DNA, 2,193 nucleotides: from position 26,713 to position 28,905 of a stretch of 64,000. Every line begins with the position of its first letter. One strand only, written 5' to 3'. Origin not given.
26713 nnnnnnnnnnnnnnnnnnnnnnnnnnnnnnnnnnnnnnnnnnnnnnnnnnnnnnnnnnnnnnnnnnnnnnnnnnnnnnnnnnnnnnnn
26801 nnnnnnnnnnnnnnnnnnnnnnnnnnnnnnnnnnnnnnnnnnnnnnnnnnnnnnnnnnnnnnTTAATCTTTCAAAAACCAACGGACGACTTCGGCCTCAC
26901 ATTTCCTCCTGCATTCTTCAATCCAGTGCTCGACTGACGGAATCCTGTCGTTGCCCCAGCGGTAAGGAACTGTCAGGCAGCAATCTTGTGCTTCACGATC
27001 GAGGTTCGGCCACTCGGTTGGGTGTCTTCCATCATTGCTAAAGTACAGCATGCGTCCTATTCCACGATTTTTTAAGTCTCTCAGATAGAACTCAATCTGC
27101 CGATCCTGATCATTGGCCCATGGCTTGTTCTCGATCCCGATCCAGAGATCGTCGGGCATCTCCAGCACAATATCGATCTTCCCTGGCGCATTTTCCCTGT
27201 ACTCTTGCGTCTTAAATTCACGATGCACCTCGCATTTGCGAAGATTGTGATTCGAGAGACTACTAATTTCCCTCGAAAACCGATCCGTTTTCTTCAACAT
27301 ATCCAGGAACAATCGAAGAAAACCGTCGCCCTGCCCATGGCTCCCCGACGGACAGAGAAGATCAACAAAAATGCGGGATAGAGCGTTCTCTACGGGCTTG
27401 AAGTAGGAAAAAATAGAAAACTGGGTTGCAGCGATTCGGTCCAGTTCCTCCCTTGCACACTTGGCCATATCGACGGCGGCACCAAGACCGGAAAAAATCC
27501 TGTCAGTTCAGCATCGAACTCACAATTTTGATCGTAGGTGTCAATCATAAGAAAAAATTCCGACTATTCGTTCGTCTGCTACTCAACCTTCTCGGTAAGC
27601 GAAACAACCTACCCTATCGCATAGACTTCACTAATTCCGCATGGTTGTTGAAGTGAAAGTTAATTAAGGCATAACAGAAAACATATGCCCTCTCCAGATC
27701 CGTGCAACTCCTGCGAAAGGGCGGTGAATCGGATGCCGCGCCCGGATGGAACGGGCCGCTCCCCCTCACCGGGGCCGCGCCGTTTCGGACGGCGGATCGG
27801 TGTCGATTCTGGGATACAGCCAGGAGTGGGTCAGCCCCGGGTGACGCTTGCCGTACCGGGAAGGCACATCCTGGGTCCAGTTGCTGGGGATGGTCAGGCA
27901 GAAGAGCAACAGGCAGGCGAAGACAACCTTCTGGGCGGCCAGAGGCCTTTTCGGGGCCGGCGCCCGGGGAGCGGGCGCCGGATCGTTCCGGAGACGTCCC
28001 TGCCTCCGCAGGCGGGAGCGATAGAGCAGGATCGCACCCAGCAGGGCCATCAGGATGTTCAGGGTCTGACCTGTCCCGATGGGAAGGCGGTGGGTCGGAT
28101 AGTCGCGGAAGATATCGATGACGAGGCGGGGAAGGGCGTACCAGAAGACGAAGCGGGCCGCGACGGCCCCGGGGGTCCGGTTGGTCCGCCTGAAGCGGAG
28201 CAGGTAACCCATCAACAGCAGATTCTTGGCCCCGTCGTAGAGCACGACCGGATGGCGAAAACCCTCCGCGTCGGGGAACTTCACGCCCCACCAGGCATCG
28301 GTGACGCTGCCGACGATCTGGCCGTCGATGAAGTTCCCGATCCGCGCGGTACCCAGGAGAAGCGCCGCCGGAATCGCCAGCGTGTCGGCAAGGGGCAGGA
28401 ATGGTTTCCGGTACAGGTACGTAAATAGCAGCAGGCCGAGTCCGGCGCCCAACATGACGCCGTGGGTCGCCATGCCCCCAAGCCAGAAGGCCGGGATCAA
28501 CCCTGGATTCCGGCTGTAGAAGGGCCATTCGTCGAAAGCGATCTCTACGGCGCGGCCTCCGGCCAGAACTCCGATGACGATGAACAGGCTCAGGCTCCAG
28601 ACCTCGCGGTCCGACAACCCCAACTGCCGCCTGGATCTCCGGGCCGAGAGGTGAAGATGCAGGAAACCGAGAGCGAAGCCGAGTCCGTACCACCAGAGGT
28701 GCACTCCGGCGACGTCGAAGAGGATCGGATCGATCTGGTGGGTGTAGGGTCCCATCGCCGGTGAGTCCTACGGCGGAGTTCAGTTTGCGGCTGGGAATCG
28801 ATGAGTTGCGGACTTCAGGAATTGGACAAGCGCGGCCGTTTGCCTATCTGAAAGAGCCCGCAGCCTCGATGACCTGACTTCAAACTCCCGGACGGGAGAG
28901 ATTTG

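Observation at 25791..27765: AT-rich 2-kb islet inserted between an epimerase operon and lgt, encoding a PD-(D/E)xK nuclease and an unrecognisable 309-aa partner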

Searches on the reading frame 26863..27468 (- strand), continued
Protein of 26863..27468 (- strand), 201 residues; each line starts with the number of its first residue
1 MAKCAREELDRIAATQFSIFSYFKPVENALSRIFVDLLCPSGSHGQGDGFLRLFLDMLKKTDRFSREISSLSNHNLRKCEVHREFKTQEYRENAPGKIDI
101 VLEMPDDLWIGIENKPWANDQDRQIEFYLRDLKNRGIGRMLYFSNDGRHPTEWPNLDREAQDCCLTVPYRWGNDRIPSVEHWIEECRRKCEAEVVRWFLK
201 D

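Call 62: find_related_loci(query=A1, collection=metagenome_contigs, flank=6000)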
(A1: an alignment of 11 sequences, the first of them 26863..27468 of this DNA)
Query A1 (201 aa) in metagenome_contigs; peptide patterns used: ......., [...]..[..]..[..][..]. (x = any residue, [..] = any of these).
328 stretches matched a pattern; 12 encode a relative of the query (tblastn E <= 1e-3); 12 distinct loci.
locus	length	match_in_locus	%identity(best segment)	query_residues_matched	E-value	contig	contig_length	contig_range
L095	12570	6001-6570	50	1-200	2e-52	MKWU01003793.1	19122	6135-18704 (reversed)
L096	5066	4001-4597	46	2-201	9e-52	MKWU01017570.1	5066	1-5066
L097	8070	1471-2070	45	1-201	3e-48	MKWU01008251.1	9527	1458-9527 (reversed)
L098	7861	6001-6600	43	1-201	4e-45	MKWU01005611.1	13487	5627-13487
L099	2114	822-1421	43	1-201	9e-45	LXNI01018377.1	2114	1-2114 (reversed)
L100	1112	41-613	37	5-201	2e-32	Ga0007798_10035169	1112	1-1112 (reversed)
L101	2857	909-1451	33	14-201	6e-30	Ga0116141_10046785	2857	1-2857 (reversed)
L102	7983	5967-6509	33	14-201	8e-30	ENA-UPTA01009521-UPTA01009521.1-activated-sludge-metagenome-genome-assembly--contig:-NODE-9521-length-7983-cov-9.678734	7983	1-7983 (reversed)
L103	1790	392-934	35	14-201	1e-27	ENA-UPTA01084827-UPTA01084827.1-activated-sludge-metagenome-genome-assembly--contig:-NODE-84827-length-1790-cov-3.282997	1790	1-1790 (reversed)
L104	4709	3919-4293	44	95-201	4e-24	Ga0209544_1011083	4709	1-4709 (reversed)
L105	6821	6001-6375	44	95-201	4e-24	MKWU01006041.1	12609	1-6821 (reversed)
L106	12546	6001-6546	31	6-201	8e-22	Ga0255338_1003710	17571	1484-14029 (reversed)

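Call 69: search_solved_structures(query=A1, max_evalue=1)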
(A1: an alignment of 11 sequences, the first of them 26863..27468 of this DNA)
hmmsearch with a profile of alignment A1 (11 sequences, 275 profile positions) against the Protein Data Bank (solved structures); distinct sequences matched with E-value up to 1: 0.

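Call 71: find_related_loci(query=A1, collection=viral_contigs, flank=5000)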
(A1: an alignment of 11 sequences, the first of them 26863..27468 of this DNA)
Query A1 (201 aa) in viral_contigs; peptide patterns used: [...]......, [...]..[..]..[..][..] (x = any residue, [..] = any of these).
161 stretches matched a pattern, but none encodes a relative of the query by tblastn (E <= 1e-3).

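Call 72: search_dna_similar(query=P0002, collection=plasmids, mode=protein, max_rows=12)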
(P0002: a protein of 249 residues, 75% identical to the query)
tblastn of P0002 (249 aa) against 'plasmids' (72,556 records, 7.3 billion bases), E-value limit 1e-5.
Records with a match: 12; places in all: 12; records where one place covers at least 80% of the query: 3.
Best place of each record, by identity: <60% 12.
By first word of the organism name: Acinetobacter 6; Sphingomonas 1; Chryseobacterium 1; Hymenobacter 1; Azotobacter 1; Segatella 1; Photobacterium 1.
By predicted mobility (MOB-suite, as given by PLSDB): non-mobilizable 6; mobilizable 6.
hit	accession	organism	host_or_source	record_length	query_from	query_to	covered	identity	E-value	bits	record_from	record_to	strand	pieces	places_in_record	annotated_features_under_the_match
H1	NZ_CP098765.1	Sphingomonas aerolata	cloud water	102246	41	239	80%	31.1%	2e-12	74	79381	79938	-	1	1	PD-(D/E)XK nuclease family protein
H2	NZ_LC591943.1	Acinetobacter variabilis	Homo sapiens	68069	39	239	81%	28.2%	3e-14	79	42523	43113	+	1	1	PD-(D/E)XK nuclease family protein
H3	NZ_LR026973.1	Acinetobacter baumannii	Homo sapiens,wound swab sample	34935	39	239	81%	28.2%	3e-14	79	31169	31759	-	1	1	PD-(D/E)XK nuclease family protein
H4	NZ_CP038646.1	Acinetobacter baumannii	Homosapiens,blood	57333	39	239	81%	28.2%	3e-14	79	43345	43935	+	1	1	PD-(D/E)XK nuclease family protein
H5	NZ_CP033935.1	Chryseobacterium balustinum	fish,pure isolate,blood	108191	39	237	80%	27.1%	3e-7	58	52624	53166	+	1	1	PD-(D/E)XK nuclease family protein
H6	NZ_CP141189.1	Hymenobacter sp. GOD-10R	single cell,Crepidiastrum sonchifolium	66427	59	221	65%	32.5%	1e-10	69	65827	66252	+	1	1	none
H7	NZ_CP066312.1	Azotobacter chroococcum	single,soil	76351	55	236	73%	28.0%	3e-9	64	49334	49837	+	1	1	PD-(D/E)XK nuclease family protein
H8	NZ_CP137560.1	Segatella hominis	Homo sapiens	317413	59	215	63%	28.0%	4e-6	55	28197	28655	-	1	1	PD-(D/E)XK nuclease family protein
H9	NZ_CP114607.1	Acinetobacter sp. YWS30-1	soil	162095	39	177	56%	31.3%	2e-9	64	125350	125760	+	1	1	PD-(D/E)XK nuclease family protein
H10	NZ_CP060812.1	Acinetobacter variabilis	-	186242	39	177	56%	31.3%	2e-9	64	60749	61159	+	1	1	PD-(D/E)XK nuclease family protein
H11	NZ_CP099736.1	Photobacterium sp. TY1-4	single cells,sea water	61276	59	181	49%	33.1%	2e-6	56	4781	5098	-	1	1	PD-(D/E)XK nuclease family protein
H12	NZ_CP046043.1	Acinetobacter towneri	swine,mixed culture,feces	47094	39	158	48%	31.7%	3e-7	58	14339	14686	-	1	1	PD-(D/E)XK nuclease family protein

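Call 74: get_annotated_region(hit=H2, flank=4000)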
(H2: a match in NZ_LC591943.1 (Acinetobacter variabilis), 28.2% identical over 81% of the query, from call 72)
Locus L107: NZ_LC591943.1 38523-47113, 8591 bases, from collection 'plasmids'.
description: Acinetobacter variabilis strain RYU24 plasmid pRYU24, complete sequence
organism: Acinetobacter variabilis (NCBI taxid 70346)
taxonomy: Bacteria; Pseudomonadota; Gammaproteobacteria; Moraxellales; Moraxellaceae; Acinetobacter; Acinetobacter variabilis
host: -; source: Homo sapiens; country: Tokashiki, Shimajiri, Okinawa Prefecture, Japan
typing (MOB-suite, as given by PLSDB): mobilizable; replicon rep_cluster_1254; relaxase MOBP
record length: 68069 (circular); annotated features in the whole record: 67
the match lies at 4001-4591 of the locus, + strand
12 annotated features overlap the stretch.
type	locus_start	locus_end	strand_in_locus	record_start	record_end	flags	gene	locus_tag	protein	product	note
CDS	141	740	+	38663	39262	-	-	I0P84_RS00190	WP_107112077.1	hypothetical protein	-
CDS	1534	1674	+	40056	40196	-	-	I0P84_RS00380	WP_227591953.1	hypothetical protein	-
CDS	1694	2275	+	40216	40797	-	-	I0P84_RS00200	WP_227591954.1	hypothetical protein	-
CDS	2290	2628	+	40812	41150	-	-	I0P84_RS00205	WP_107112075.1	hypothetical protein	-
CDS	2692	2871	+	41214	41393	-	-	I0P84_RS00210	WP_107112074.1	hypothetical protein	-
CDS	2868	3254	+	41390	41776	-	-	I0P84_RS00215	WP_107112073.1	type II toxin-antitoxin system death-on-curing family toxin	-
CDS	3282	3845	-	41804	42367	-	-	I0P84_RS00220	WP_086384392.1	macro domain-containing protein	-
CDS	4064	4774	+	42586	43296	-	-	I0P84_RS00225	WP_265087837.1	PD-(D/E)XK nuclease family protein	-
CDS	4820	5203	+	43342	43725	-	-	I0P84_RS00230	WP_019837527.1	transposase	GO:0006313 - DNA transposition [Evidence IEA]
CDS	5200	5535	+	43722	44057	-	tnpB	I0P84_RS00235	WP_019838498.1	IS66 family insertion sequence element accessory protein TnpB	-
CDS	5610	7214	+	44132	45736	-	-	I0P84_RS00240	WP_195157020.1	IS66 family transposase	-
CDS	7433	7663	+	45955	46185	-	-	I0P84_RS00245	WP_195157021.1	hypothetical protein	-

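Call 75: get_annotated_region(hit=H1, flank=4000)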
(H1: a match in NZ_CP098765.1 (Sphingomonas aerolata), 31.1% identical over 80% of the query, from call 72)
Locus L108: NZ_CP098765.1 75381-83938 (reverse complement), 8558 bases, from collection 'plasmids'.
description: Sphingomonas aerolata strain PDD-32b-11 plasmid unnamed3, complete sequence
organism: Sphingomonas aerolata (NCBI taxid 185951)
taxonomy: Bacteria; Pseudomonadota; Alphaproteobacteria; Sphingomonadales; Sphingomonadaceae; Sphingomonas; Sphingomonas aerolata
host: -; source: cloud water; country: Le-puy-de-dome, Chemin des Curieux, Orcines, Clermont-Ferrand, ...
typing (MOB-suite, as given by PLSDB): non-mobilizable
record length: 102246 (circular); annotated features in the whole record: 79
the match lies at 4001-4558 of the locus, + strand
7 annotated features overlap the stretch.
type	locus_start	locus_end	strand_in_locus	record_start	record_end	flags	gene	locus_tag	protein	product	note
CDS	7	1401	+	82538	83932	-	-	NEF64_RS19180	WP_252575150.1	radical SAM protein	-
CDS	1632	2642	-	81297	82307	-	-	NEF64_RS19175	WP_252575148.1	hypothetical protein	-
CDS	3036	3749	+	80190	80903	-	-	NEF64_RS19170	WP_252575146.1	DUF2971 domain-containing protein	-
CDS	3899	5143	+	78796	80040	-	-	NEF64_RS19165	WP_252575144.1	PD-(D/E)XK nuclease family protein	-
CDS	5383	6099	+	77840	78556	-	-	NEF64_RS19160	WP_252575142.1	hypothetical protein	-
CDS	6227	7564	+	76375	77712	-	-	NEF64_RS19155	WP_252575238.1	AAA family ATPase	-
CDS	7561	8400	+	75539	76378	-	-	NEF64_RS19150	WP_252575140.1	hypothetical protein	-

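Call 78: search_protein_families(library=padloc, proteins=[L108:4520-5143:+], max_evalue=10)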
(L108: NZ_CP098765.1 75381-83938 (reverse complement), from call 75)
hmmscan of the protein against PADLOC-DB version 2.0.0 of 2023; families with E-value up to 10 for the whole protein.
L108:4520-5143:+ (207 aa): 0 families

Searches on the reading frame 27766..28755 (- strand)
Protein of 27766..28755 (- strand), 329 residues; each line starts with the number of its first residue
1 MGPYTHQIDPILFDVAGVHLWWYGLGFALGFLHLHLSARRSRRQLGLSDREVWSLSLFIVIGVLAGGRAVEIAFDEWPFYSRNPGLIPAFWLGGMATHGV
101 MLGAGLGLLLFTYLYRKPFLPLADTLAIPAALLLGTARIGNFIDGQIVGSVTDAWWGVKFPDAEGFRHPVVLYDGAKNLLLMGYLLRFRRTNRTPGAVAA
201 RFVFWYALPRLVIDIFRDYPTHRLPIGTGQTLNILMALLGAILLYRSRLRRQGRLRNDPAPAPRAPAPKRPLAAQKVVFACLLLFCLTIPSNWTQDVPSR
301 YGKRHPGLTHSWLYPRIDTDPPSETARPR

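Call 25: find_related_loci(query=window:27766-28755:-, collection=genome_contigs, flank=10000)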
Query window:27766-28755:- (329 aa) in genome_contigs; peptide patterns used: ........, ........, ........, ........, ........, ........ (x = any residue, [..] = any of these).
215 stretches matched a pattern; 174 encode a relative of the query (tblastn E <= 1e-3); the best 80 are kept; 80 distinct loci.
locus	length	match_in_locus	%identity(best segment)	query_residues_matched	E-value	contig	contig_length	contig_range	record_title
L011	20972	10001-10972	91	1-324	0e+0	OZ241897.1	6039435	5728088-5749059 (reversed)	MAG: Acidobacteriota bacterium isolate 7b4b86e9-9a4d-44db-aaa0-056d26db6e00 genome assembly, chromosome: 1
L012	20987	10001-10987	94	1-329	0e+0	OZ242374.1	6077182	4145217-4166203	MAG: Acidobacteriota bacterium isolate c92be0c8-fdd0-4eb5-bb74-4645c7abf429 genome assembly, chromosome: 1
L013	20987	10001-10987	86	1-329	0e+0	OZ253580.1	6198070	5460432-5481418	MAG: Acidobacteriota bacterium isolate 47452053-f15d-47d9-810f-b45a5afbde1b genome assembly, chromosome: 1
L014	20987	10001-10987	84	1-329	0e+0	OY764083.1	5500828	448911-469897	MAG: Acidobacteriota bacterium isolate 715e7d27-e149-44c2-9d7f-aa5f8d263fc4 genome assembly, chromosome: 1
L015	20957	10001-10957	87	1-319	0e+0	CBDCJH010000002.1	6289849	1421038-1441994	MAG: Acidobacteriota bacterium isolate c5bec7bd-8743-43d4-8d4a-7f4ec31ca422 genome assembly, contig: contig_2, whole gen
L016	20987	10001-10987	86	1-329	5e-180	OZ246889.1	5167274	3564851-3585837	MAG: Acidobacteriota bacterium isolate ff652510-edf4-4ec4-9be5-423faa167112 genome assembly, chromosome: 1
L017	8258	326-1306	73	2-326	1e-157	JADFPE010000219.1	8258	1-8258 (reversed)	MAG: Acidobacteria bacterium isolate B71T1B8 B71T1B8_NODE18317, whole genome shotgun sequence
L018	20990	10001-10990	72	1-328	1e-150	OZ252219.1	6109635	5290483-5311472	MAG: Vicinamibacterales bacterium isolate c486d04e-8d25-486b-b053-8cece0c204bf genome assembly, chromosome: 1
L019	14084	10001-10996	72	2-328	1e-146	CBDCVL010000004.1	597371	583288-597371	MAG: Vicinamibacterales bacterium isolate 95cd3e5d-8026-4a94-9c22-e269ce7c2288 genome assembly, contig: contig_4, whole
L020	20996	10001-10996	71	1-328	7e-147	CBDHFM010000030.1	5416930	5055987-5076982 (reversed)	MAG: Vicinamibacterales bacterium isolate 1df3f988-940b-40e8-83c1-45d71c881355 genome assembly, contig: chromosome_14, w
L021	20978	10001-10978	67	1-324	3e-146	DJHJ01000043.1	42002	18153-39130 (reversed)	MAG TPA_asm: Acidobacteriia bacterium UBA6623 UBA6623_contig_2544, whole genome shotgun sequence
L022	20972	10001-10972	72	1-322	2e-146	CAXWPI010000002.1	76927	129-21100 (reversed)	MAG: Bryobacterales bacterium isolate da016bd0-139c-4015-aa9f-1ed2263db0ea genome assembly, contig: contig_2, whole geno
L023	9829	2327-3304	72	1-324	7e-146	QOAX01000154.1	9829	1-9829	MAG: Verrucomicrobia bacterium isolate MAG 15 Ga0232646_1001930, whole genome shotgun sequence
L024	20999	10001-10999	71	1-328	9e-146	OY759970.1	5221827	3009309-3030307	MAG: Vicinamibacterales bacterium isolate d8048395-9ec3-4be5-9403-ce9d0d334964 genome assembly, chromosome: 1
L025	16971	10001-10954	73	2-317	2e-144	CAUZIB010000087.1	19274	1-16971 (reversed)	MAG: Vicinamibacteria bacterium isolate CB27_Tmax.120 genome assembly, contig: Ga0310121_10002127, whole genome shotgun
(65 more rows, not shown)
